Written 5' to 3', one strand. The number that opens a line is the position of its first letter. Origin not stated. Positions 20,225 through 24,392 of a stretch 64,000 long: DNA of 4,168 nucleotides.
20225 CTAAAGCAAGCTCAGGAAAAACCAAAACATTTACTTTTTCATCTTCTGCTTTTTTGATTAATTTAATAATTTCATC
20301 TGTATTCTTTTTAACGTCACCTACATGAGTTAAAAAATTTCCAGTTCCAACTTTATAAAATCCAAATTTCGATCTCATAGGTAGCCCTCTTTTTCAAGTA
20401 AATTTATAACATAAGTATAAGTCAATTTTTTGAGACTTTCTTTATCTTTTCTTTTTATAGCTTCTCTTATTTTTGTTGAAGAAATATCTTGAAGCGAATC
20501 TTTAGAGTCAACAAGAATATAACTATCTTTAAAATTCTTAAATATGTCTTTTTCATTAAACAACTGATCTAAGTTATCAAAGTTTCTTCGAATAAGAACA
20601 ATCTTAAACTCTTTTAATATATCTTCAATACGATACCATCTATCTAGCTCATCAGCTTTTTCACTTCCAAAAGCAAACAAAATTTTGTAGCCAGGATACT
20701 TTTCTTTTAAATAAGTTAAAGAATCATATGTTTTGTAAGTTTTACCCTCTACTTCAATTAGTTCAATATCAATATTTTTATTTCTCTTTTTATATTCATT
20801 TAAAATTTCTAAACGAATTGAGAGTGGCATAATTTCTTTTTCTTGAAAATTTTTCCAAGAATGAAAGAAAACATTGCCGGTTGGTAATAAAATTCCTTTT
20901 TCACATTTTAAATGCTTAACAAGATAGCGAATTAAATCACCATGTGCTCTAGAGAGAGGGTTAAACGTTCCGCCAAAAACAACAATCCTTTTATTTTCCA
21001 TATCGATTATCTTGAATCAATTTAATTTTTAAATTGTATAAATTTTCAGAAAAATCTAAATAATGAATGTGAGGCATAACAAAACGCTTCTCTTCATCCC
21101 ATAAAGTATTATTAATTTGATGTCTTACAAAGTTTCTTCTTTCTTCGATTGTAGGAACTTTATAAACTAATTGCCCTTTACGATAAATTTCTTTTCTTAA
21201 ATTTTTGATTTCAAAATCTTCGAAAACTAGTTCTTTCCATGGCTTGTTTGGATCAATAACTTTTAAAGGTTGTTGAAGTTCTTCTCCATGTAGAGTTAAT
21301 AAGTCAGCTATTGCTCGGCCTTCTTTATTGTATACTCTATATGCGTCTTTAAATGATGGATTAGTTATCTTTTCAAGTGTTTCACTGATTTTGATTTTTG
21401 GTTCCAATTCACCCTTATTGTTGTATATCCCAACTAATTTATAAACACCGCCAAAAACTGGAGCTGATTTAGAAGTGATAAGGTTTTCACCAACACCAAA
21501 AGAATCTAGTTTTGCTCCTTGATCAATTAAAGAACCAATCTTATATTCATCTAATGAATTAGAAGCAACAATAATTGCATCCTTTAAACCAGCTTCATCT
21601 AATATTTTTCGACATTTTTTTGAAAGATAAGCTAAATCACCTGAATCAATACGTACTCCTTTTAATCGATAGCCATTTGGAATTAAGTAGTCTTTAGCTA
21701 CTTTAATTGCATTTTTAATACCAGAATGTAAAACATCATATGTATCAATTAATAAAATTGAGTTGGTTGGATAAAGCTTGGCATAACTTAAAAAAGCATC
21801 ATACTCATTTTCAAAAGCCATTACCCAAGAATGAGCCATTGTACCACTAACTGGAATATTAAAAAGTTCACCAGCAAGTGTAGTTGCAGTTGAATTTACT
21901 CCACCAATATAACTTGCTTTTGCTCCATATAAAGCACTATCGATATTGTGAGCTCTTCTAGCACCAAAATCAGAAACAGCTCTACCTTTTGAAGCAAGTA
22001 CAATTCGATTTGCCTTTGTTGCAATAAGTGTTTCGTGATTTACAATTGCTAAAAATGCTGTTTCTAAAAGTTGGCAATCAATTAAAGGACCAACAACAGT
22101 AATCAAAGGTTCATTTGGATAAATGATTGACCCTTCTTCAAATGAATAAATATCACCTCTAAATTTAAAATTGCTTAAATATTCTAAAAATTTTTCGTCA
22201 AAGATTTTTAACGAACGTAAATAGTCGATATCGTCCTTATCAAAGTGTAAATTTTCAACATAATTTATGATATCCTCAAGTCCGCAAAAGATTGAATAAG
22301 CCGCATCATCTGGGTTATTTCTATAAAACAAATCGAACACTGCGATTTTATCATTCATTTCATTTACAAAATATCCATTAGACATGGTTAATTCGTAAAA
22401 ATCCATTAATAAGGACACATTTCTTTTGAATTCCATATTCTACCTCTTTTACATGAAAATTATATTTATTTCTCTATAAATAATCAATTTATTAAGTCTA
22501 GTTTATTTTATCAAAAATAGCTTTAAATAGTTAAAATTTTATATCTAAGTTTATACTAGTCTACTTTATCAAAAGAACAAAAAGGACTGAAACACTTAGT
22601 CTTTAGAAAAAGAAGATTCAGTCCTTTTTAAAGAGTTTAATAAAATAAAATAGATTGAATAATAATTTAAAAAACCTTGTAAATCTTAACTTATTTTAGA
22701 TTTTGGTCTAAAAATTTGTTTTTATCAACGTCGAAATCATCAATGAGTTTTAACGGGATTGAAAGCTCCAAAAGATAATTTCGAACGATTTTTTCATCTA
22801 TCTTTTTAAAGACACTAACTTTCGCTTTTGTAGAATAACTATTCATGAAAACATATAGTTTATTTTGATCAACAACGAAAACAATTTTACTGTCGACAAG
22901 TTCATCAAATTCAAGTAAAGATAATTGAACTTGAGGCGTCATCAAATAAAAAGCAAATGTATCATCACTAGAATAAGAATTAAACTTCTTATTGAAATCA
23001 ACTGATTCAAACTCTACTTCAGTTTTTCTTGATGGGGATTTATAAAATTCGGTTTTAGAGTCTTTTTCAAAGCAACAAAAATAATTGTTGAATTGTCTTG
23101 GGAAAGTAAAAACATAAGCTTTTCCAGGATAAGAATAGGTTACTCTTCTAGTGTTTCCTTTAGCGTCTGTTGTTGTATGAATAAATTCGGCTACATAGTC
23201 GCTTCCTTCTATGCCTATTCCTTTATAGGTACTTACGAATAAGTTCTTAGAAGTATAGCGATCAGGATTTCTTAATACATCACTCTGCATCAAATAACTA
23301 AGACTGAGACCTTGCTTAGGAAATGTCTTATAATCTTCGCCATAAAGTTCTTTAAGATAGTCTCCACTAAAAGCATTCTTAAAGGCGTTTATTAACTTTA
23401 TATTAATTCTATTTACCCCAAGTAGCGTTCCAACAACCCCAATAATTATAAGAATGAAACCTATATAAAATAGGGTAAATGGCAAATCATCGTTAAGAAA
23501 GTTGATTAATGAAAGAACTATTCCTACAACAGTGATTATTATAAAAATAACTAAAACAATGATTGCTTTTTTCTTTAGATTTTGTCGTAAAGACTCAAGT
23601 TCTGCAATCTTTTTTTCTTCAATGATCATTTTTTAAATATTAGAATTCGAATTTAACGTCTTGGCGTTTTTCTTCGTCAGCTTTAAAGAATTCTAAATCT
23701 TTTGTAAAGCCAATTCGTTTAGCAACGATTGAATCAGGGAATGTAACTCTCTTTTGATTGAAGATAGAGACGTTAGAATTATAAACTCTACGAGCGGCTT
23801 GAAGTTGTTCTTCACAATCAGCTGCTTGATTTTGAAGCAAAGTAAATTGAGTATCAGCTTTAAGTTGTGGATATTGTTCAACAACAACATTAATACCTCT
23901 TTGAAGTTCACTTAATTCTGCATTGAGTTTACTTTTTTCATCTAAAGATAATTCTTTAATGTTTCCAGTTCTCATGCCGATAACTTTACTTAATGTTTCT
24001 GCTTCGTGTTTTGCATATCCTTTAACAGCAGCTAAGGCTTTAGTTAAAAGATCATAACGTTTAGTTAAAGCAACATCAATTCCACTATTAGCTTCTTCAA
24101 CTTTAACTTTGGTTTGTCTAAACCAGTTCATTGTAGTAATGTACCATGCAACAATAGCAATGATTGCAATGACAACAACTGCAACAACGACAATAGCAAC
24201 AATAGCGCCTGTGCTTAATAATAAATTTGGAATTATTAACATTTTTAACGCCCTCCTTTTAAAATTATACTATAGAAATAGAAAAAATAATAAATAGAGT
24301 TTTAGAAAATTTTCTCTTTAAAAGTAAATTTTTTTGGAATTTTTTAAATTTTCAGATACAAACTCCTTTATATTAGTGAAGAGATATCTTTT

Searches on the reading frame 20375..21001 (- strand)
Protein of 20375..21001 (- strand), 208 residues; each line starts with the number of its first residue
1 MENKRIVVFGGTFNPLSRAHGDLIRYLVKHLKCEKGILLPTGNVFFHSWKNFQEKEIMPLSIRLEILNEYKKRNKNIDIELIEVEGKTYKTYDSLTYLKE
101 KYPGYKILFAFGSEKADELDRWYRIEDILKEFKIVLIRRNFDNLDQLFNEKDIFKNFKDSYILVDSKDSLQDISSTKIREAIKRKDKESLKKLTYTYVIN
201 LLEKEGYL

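Call 112: search_protein_families(library=pfam, proteins=[window:20375-21001:-], max_evalue=0.001)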
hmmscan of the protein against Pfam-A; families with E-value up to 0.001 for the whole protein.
window:20375-21001:- (208 aa): 1 family
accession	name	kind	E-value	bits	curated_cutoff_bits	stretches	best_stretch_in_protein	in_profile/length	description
PF01467.32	CTP_transf_like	-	2.2e-14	54.3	21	1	8-180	1-132/133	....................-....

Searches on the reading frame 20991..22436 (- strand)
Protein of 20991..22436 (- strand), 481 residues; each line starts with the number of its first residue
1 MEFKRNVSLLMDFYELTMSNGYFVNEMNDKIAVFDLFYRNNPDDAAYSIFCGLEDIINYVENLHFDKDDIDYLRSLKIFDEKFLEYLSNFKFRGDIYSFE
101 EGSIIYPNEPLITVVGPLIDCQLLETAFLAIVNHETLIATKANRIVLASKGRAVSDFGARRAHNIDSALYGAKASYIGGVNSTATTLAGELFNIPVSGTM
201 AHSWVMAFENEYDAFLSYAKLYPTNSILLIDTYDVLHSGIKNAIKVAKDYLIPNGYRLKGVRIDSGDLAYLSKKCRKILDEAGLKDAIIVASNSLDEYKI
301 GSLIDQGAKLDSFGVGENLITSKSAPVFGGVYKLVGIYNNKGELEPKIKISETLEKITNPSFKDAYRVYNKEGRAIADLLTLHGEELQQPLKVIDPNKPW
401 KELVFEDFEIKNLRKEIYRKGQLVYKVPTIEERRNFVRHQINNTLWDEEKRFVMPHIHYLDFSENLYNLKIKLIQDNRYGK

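Call 112: search_protein_families(library=pfam, proteins=[window:20991-22436:-], max_evalue=0.001)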
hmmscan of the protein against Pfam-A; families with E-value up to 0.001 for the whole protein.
window:20991-22436:- (481 aa): 4 families
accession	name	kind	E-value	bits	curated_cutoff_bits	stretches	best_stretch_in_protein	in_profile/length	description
PF17767.7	NAPRTase_N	-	7.8e-40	136.5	32.6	1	9-133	1-125/125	Nicotinate phosphoribosyltransferase (NAPRTase) N-terminal domain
PF17956.6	NAPRTase_C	-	2.9e-30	105.4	23.3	1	363-470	2-111/111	Nicotinate phosphoribosyltransferase C-terminal domain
PF04095.22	NAPRTase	-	5e-10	40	20.8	1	154-324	3-183/239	Nicotinate phosphoribosyltransferase (NAPRTase) family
PF02749.22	QRPTase_N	-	0.00022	21.8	27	0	95-134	42-80/82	Quinolinate phosphoribosyl transferase, N-terminal domain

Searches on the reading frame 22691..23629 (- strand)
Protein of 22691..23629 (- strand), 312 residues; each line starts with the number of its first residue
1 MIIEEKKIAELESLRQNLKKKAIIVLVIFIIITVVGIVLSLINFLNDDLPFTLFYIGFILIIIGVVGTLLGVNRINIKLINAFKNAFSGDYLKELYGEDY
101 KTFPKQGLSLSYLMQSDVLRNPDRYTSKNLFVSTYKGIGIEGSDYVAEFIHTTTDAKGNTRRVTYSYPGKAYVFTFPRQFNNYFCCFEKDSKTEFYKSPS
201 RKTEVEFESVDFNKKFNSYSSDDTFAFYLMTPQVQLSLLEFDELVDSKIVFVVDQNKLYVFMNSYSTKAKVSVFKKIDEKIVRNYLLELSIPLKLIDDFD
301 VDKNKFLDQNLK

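Call 112: search_protein_families(library=pfam, proteins=[window:22691-23629:-], max_evalue=0.001)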
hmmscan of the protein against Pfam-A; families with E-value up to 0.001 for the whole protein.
window:22691-23629:- (312 aa): 1 family
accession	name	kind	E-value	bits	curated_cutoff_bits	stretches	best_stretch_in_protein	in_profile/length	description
PF11335.13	DUF3137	-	9.7e-17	61.6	26.1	1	168-300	4-138/139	Protein of unknown function (DUF3137)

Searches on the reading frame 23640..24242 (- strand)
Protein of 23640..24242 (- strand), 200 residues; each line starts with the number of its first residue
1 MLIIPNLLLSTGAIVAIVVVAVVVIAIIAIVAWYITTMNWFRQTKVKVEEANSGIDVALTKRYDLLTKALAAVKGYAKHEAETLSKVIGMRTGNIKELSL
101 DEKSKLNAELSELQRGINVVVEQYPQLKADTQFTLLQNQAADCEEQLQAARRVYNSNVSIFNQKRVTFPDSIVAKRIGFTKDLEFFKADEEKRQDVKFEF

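Call 112: search_protein_families(library=pfam, proteins=[window:23640-24242:-], max_evalue=0.001)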
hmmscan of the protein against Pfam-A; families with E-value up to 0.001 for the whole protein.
window:23640-24242:- (200 aa): 1 family
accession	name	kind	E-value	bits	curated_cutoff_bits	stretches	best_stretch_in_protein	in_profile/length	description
PF04011.17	LemA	-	1.4e-42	145.5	26.2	1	52-200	2-149/149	LemA family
